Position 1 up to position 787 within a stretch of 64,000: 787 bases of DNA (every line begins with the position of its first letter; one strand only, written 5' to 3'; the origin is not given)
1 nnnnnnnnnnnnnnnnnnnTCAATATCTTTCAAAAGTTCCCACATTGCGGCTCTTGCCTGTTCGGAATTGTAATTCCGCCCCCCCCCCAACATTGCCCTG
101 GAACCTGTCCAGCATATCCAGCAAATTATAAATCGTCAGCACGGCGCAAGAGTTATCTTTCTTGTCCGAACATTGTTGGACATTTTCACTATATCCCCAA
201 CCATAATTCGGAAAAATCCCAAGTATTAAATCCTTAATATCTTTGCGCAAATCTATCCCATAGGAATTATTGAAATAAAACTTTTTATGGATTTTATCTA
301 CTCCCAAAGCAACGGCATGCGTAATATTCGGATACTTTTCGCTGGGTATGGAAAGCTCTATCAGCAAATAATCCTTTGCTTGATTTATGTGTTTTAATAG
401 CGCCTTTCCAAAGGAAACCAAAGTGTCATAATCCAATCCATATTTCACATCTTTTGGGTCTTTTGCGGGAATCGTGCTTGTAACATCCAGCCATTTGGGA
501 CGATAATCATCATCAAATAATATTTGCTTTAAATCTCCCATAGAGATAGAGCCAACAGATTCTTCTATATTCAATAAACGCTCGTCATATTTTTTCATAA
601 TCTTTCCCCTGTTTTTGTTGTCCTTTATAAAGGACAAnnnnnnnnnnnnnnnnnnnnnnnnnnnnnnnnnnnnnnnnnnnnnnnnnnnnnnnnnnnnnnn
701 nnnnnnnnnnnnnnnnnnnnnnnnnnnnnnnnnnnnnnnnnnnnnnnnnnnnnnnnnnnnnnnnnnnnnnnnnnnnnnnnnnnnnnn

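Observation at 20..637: Eukaryote-like CE-clan (Ulp1/deSUMOylase/deubiquitinase-type) protease candidate with a C10/G10 homopolymer in its coding sequence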

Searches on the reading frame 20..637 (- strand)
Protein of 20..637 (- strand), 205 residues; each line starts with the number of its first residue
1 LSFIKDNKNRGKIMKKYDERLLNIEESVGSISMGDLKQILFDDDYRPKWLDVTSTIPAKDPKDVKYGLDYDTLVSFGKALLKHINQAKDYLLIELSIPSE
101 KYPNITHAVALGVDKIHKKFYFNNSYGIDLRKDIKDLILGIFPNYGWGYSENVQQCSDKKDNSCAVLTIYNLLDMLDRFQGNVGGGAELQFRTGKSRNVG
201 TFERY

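Call 3: search_protein_families(library=pfam, proteins=[window:20-637:-], max_evalue=10)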
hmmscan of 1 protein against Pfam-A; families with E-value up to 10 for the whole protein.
window:20-637:- (205 aa): 0 families

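Call 4: search_protein_families(library=ncbifam, proteins=[window:20-637:-], max_evalue=10)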
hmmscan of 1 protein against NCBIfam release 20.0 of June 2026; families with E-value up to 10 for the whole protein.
window:20-637:- (205 aa): 0 families

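Call 5: search_solved_structures(query=window:20-637:-, max_evalue=10)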
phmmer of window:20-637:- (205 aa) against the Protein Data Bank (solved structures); distinct sequences matched with E-value up to 10: 0.

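Call 8: find_homologous_proteins(query=window:23-598:-, max_evalue=10)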
Query seq(192 aa) (192 aa): 2 proteins with E <= 10 among 193 candidates.
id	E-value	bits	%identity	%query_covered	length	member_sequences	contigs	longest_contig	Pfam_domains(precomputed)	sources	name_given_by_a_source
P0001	1.3e-125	434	100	100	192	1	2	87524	-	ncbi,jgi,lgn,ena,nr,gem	ncbi:MAG: hypothetical protein FWF97_01350 [Alphaproteobacteria bacterium]|nr:hypothetical protein [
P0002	3.2e-70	254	68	87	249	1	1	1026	-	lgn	-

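Call 10: find_encoding_contigs(protein=P0002, flank=10000)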
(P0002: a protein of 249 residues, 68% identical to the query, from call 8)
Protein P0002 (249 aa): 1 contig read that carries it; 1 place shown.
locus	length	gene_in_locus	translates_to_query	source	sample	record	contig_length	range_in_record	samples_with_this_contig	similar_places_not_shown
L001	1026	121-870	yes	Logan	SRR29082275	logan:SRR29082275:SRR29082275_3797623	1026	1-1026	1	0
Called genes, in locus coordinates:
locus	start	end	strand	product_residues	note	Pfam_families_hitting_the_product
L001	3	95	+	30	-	?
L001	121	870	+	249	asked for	-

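Call 11: find_encoding_contigs(protein=P0001, flank=10000)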
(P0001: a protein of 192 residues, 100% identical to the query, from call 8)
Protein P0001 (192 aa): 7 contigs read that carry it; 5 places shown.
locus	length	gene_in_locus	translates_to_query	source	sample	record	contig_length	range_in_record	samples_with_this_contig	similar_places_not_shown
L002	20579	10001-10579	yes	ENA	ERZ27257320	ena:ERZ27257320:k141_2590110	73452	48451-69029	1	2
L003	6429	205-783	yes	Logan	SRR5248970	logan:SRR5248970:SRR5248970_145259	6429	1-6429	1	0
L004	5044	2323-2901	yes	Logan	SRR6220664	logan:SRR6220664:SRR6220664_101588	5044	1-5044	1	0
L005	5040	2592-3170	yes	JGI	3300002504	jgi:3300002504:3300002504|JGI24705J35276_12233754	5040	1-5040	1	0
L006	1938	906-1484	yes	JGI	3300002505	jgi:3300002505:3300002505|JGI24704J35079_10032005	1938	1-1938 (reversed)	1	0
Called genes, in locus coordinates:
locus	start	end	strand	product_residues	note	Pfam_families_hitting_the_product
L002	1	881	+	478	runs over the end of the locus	-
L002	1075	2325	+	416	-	-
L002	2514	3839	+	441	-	-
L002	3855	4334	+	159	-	-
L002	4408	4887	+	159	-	-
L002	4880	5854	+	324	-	PF00849:PseudoU_synth_2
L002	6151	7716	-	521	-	PF13458:Peripla_BP_6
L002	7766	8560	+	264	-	PF00590:TP_methylase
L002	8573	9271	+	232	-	PF03848:TehB (weak), PF13489:Methyltransf_23, PF07021:MetW (weak), PF13847:Methyltransf_31 (weak), PF08241:Methyltransf_11, PF08242:Methyltransf_12 (faint), PF13649:Methyltransf_25 (faint)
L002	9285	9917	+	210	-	PF03193:RsgA_GTPase (faint), PF02421:FeoB_N (weak), PF00350:Dynamin_N (faint), PF01926:MMR_HSR1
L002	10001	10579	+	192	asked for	-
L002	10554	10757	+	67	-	-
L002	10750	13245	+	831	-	PF12705:PDDEXK_1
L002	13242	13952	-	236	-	PF00005:ABC_tran, PF02463:SMC_N (weak), PF13304:AAA_21 (faint)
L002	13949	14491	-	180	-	PF00293:NUDIX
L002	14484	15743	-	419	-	PF12704:MacB_PCD, PF02687:FtsX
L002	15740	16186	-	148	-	-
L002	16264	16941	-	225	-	PF00753:Lactamase_B, PF13483:Lactamase_B_3, PF12706:Lactamase_B_2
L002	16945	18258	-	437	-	-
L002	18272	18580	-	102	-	-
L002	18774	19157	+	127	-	-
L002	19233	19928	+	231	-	PF03799:FtsQ_DivIB_C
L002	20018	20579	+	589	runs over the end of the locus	PF14450:FtsA, PF00834:Ribul_P_3_epim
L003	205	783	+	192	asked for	-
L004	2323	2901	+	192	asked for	-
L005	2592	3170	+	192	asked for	-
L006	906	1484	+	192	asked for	-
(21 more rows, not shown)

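Call 22: search_protein_families(library=pfam, proteins=[P0002, L002:10750-13245:+, L002:9285-9917:+, L002:8573-9271:+], max_evalue=1)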
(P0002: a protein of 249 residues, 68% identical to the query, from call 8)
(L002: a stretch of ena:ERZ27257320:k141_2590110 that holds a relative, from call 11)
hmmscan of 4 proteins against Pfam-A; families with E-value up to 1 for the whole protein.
P0002 (249 aa): 0 families

L002:10750-13245:+ (831 aa): 1 family
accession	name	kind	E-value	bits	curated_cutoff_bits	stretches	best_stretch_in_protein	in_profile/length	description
PF12705.13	PDDEXK_1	-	4.1e-10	40.5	22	1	604-755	4-164/247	PD-(D/E)XK nuclease superfamily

L002:9285-9917:+ (210 aa): 11 families
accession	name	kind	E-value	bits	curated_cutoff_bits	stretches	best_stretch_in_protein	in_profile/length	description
PF01926.29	MMR_HSR1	-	1.9e-20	73.5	21.9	1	22-138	2-113/113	50S ribosome-binding GTPase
PF02421.24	FeoB_N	-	2.3e-07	30.9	27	1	22-147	3-123/156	Ferrous iron transport protein B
PF03193.22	RsgA_GTPase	-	4.3e-07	30.4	30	1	22-73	109-167/174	RsgA GTPase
PF00350.29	Dynamin_N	-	1.1e-05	26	27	1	23-51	2-30/168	Dynamin family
PF00009.33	GTP_EFTU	-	0.00035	20.7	26.5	1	104-204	96-179/188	Elongation factor Tu GTP binding domain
PF10662.15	PduV-EutP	-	0.0043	17.3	21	0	24-60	6-37/143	Ethanolamine utilisation - propanediol utilisation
PF13555.12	AAA_29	-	0.0071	16.5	27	1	21-40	24-43/61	P-loop containing region of AAA domain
PF21610.2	FlgA_N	-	0.022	15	27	1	12-30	46-64/70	Flagellar protein FlgA, N-terminal domain-like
PF00071.28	Ras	-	0.086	12.9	21.6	0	23-38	3-18/162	Ras family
PF08477.19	Roc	-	0.13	12.9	27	1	24-46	4-26/119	Ras of Complex, Roc, domain of DAPkinase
PF00005.33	ABC_tran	-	0.14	13.2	25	1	22-44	14-36/137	ABC transporter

L002:8573-9271:+ (232 aa): 10 families
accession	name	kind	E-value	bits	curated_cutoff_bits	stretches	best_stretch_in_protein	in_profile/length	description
PF13489.12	Methyltransf_23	-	2.2e-08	34.4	27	1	35-139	19-119/164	Methyltransferase domain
PF08241.18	Methyltransf_11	-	3.8e-08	34.3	21.2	1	43-136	1-95/95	Methyltransferase domain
PF13847.12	Methyltransf_31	-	2e-06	28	27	1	40-139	5-112/145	Methyltransferase domain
PF03848.20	TehB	-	2.1e-06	27.8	20.4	1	13-142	5-143/193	Tellurite resistance protein TehB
PF07021.18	MetW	-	3.7e-06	27.2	21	1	30-150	7-119/193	Methionine biosynthesis protein MetW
PF13649.12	Methyltransf_25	-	1.6e-05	26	27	1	43-132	2-97/97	Methyltransferase domain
PF08242.18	Methyltransf_12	-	1.9e-05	25.7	30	1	43-134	1-98/98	Methyltransferase domain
PF01209.24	Ubie_methyltran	-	0.00078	19.3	20.1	1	30-148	39-164/233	ubiE/COQ5 methyltransferase family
PF05175.20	MTS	-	0.044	13.9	23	1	35-137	28-139/170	Methyltransferase small domain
PF23525.1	Methyltransf_36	-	0.084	12.5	27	1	19-51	17-53/268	AprA MT2-like domain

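Call 23: search_solved_structures(query=A2, max_evalue=10, show_alignments=3)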
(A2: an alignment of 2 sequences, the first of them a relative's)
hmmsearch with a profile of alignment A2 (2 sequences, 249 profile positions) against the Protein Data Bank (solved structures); distinct sequences matched with E-value up to 10: 1.
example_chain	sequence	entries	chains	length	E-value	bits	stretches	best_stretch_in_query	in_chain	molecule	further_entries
4z36_A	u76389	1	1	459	0.63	12.7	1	124-201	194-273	Lysophosphatidic acid receptor 1,Soluble cytochrome b562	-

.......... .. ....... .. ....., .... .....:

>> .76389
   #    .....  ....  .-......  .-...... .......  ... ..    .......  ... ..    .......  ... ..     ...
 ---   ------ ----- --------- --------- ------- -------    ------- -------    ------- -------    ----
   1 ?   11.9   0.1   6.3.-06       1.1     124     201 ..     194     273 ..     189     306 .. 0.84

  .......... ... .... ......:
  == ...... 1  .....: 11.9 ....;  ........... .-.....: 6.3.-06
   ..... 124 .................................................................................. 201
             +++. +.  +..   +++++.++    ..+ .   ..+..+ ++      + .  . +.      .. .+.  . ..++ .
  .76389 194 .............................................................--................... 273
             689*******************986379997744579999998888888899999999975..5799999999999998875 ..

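Call 24: predict_structure(alignment_id=A2)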
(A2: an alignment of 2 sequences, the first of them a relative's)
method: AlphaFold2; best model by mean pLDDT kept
length: 249 residues; sequences in the alignment: 2
mean_pLDDT: 44.0   pTM: 0.47
mean pLDDT of the five models: 44.0, 42.9, 41.9, 39.0, 36.8
residues with pLDDT >= 90: 0; 70-90: 11; 50-70: 69; < 50: 169
segments of 3 or more residues with pLDDT < 50: 1-34, 44-53, 90-92, 111-116, 136-249
pLDDT, mean of each block of 10 residues (from residue 1): 30 33 44 52 46 55 68 63 54 56 64 49 72 54 28 42 36 33 39 30 26 28 29 38 33
secondary structure, 60 per line:
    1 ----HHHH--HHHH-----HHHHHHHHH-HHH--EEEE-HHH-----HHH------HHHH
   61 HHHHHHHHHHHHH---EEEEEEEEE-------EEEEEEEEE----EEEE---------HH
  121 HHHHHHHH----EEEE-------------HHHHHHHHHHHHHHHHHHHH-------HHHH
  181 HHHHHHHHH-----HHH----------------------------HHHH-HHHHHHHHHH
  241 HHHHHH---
elements in order: H5-8 H11-14 H20-28 E35-38 H57-73 E77-85 E93-101 E106-109 H119-128 E133-136 H150-169 H177-189 H226-229 H231-246

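Call 25: search_protein_representatives(alignment_id=A2)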
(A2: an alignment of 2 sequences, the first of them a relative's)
Query: 2 sequences, 249 profile positions. Proteins with E-value up to 0.001 (for the whole library): 19; up to 1e-10: 14; up to 1e-30: 3. The best 19 are listed.
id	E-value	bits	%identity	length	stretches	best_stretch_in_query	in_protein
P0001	3.7e-109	380.4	-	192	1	1-169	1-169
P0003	7.6e-38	146.8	-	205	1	1-193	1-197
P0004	3.2e-33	131.7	-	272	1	1-246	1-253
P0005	1.6e-30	122.8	-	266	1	2-246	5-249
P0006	1.2e-25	106.8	-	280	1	1-244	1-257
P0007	1.8e-23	99.7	-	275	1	17-243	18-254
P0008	1.1e-22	97.2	-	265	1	56-239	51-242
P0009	1.6e-20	90.0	-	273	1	55-238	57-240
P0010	1.6e-20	90.0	-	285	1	4-243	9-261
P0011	7.0e-19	84.7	-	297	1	8-242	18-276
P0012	7.5e-18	81.3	-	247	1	18-243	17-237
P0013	1.1e-13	67.7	-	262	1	57-218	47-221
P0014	8.0e-13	64.8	-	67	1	184-246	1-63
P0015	4.4e-12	62.4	-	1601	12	43-96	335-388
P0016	3.0e-07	46.6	-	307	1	93-244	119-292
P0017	1.0e-05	41.6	-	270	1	63-230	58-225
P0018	4.9e-05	39.3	-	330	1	80-190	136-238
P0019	1.1e-04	38.3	-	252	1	73-163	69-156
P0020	5.0e-04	36.0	-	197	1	67-161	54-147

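Call 29: search_solved_structures(query=A3, max_evalue=10, show_alignments=3)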
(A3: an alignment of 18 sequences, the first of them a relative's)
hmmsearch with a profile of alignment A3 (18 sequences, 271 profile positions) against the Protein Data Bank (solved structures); distinct sequences matched with E-value up to 10: 1.
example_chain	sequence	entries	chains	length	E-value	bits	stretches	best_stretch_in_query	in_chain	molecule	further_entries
4y66_A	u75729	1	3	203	2.4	10.8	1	176-264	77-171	Mnd1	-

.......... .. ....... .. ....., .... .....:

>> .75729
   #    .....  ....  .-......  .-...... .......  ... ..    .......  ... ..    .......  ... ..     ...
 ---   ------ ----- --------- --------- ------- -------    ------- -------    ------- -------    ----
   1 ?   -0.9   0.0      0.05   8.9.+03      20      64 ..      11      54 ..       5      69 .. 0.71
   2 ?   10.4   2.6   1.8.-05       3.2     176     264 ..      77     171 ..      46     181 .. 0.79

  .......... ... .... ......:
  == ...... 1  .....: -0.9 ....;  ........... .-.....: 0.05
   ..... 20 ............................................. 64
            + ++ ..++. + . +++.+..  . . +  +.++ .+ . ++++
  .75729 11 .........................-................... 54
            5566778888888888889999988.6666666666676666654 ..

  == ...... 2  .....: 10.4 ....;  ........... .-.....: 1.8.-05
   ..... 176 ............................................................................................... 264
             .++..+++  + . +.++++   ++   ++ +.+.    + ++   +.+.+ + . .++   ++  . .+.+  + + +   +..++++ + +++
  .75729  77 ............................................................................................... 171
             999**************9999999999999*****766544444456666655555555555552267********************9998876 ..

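Call 30: search_protein_families(library=pfam, alignment_id=A3, max_evalue=10)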
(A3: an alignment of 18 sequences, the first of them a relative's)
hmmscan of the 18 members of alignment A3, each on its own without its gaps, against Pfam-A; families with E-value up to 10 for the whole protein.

A. member 1, P0002 (249 aa): 0 families

B. families by the number of members that match (of 18 scanned): 18 families
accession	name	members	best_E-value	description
PF22179.2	RickCE_cat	4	8.8e-09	RickCE-like, catalytic domain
PF02902.25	Peptidase_C48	2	0.00043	Ulp1 protease family, C-terminal catalytic domain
PF21186.2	DUF6852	2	0.099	Domain of unknown function (DUF6852)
PF24235.1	RHG29_45_N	1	0.001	Rho GTPase-activating protein 29/45 N-terminal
PF14767.12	RPA_interact_M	1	0.0083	Replication protein A interacting middle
PF05135.19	Phage_connect_1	1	0.013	Phage gp6-like head-tail connector protein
PF15921.10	CCDC158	1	0.015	Coiled-coil domain-containing protein 158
PF00216.26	Bac_DNA_binding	1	0.02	Bacterial DNA-binding protein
PF17720.7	RLIG1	1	0.058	RNA ligase 1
PF12849.12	PBP_like_2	1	0.081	PBP superfamily domain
PF04677.20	CwfJ_C_1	1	0.086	Protein similar to CwfJ C-terminus 1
PF10477.14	EIF4E-T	1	0.12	Nucleocytoplasmic shuttling protein for mRNA cap-binding EIF4E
PF03930.20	Flp_N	1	0.12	Recombinase Flp protein N-terminus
PF14207.11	DpnD-PcfM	1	0.13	DpnD/PcfM-like protein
PF23461.1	ZMYND11_CC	1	0.18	ZMYND11 protein coiled-coil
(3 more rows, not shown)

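Call 31: search_protein_families(library=pfam, proteins=[P0003, P0004, P0006, P0008, P0012, P0016, P0017, P0018, P0019, P0020], max_evalue=0.1)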
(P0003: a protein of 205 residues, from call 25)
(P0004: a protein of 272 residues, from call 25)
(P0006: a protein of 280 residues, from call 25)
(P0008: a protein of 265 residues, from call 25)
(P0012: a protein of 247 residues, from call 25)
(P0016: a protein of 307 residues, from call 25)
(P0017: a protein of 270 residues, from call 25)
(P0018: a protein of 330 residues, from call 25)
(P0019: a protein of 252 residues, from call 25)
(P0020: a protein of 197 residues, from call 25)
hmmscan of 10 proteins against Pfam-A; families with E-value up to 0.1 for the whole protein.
P0003 (205 aa): 0 families

P0004 (272 aa): 2 families
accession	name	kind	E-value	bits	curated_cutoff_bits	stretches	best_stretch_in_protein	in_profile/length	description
PF24235.1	RHG29_45_N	-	0.001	19.8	27.7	1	142-202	27-87/108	Rho GTPase-activating protein 29/45 N-terminal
PF14767.12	RPA_interact_M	-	0.0083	17.1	25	1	153-197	29-73/94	Replication protein A interacting middle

P0006 (280 aa): 0 families

P0008 (265 aa): 0 families

P0012 (247 aa): 0 families

P0016 (307 aa): 1 family
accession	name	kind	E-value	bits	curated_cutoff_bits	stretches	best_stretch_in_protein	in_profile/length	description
PF17720.7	RLIG1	-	0.058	12.7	25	1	165-228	50-108/324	RNA ligase 1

P0017 (270 aa): 2 families
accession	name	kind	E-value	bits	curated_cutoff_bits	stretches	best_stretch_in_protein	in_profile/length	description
PF02902.25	Peptidase_C48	-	0.00043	20.6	20.7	1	88-167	95-193/217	Ulp1 protease family, C-terminal catalytic domain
PF22179.2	RickCE_cat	-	0.0011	19.7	27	1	88-160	14-89/102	RickCE-like, catalytic domain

P0018 (330 aa): 1 family
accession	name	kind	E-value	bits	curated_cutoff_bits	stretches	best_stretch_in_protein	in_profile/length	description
PF12849.12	PBP_like_2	-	0.081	13.1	27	0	16-121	98-213/267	PBP superfamily domain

P0019 (252 aa): 1 family
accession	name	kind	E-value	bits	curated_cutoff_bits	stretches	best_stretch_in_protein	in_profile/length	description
PF02902.25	Peptidase_C48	-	0.034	14.4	20.7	1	80-187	86-216/217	Ulp1 protease family, C-terminal catalytic domain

P0020 (197 aa): 1 family
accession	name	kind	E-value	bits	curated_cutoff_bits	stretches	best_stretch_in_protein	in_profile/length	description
PF22179.2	RickCE_cat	-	8.8e-09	36.1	27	1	78-154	8-89/102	RickCE-like, catalytic domain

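Call 35: predict_structure(alignment_id=A3)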
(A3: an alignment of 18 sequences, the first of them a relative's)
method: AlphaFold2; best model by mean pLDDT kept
length: 249 residues; sequences in the alignment: 18
mean_pLDDT: 88.7   pTM: 0.86
mean pLDDT of the five models: 88.7, 88.4, 88.4, 88.0, 87.4
residues with pLDDT >= 90: 184; 70-90: 33; 50-70: 18; < 50: 14
segments of 3 or more residues with pLDDT < 50: 202-207, 219-222
pLDDT, mean of each block of 10 residues (from residue 1): 94 95 96 95 78 88 97 96 91 95 98 96 98 98 93 98 96 96 98 77 48 51 65 95 85
secondary structure, 60 per line:
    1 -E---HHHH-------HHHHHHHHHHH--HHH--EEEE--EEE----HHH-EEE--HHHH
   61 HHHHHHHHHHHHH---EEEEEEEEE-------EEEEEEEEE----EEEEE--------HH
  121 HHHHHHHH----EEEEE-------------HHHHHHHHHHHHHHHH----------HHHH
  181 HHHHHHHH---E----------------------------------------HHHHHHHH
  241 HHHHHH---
elements in order: H6-9 H17-27 E35-38 E41-43 E52-54 H57-73 E77-85 E93-101 E106-110 H119-128 E133-137 H151-166 H177-188 H233-246

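Call 39: fold_search(model_id=the predicted structure, library=pdb)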
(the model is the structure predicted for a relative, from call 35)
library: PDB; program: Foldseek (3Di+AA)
matches with E <= 10: 900; with E <= 0.001: 29
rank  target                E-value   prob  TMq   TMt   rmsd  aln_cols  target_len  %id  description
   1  6ups                  3.2e-06  1.00  0.44  0.44  20.7       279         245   16  Crystal structure of the deubiquitylase domain from the Orientia tsutsugamushi protein OTT_1962 (OtDUB) (released 2020-04-01)
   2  7fiu                  2.4e-05  1.00  0.36  0.34  16.2       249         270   12  Crystal structure of the DUB domain of Wolbachia cytoplasmic incompatibility factor CidB from wMel (released 2022-04-06)
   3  9gnx_A                2.7e-05  1.00  0.43  0.55   7.4       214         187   15  Human SENP5 in complex with SUMO1 (E67D) (released 2025-07-16)
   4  2bkq_A                4.1e-05  1.00  0.46  0.53   6.4       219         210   11  NEDD8 protease (released 2005-02-21)
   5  2bkq_C                7.0e-05  1.00  0.45  0.52   7.1       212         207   13  NEDD8 protease (released 2005-02-21)
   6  5io3                  7.9e-05  1.00  0.35  0.26  12.7       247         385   12  Crystal structure of the legionella pneumophila effector protein RavZ - I422 (released 2016-11-09)
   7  8efx_A                9.4e-05  1.00  0.47  0.45   4.5       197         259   16  Structure of OtDUB DUB Domain disulfide crosslinked with Ubiquitin (released 2023-09-20)
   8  9gnv_A                1.0e-04  1.00  0.40  0.49   7.0       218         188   15  Human SENP5 in complex with SUMO1 (released 2025-06-25)
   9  3zo5_A                1.2e-04  1.00  0.33  0.35  12.7       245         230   12  Structure of SENP2-Loop1 in complex with preSUMO-2 (released 2014-01-29)
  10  1xt9_A                1.3e-04  1.00  0.45  0.52   6.9       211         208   11  Crystal Structure of Den1 in complex with Nedd8 (released 2004-12-21)
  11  2bkq_B                1.3e-04  1.00  0.43  0.50   6.8       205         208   12  NEDD8 protease (released 2005-02-21)
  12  2bkr_A                1.5e-04  1.00  0.45  0.51   6.7       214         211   11  NEDD8 NEDP1 complex (released 2005-09-15)
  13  2bkq_D                1.7e-04  1.00  0.45  0.52   7.0       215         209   10  NEDD8 protease (released 2005-02-21)
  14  5izv_B                2.0e-04  1.00  0.38  0.28  12.7       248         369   10  Crystal structure of the legionella pneumophila effector protein RavZ - F222 (released 2016-11-09)
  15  5ms8                  4.7e-04  0.99  0.34  0.25  12.4       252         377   11  Crystal structure of the legionella pneumophila effector protein RavZ_1-487 (released 2017-04-19)
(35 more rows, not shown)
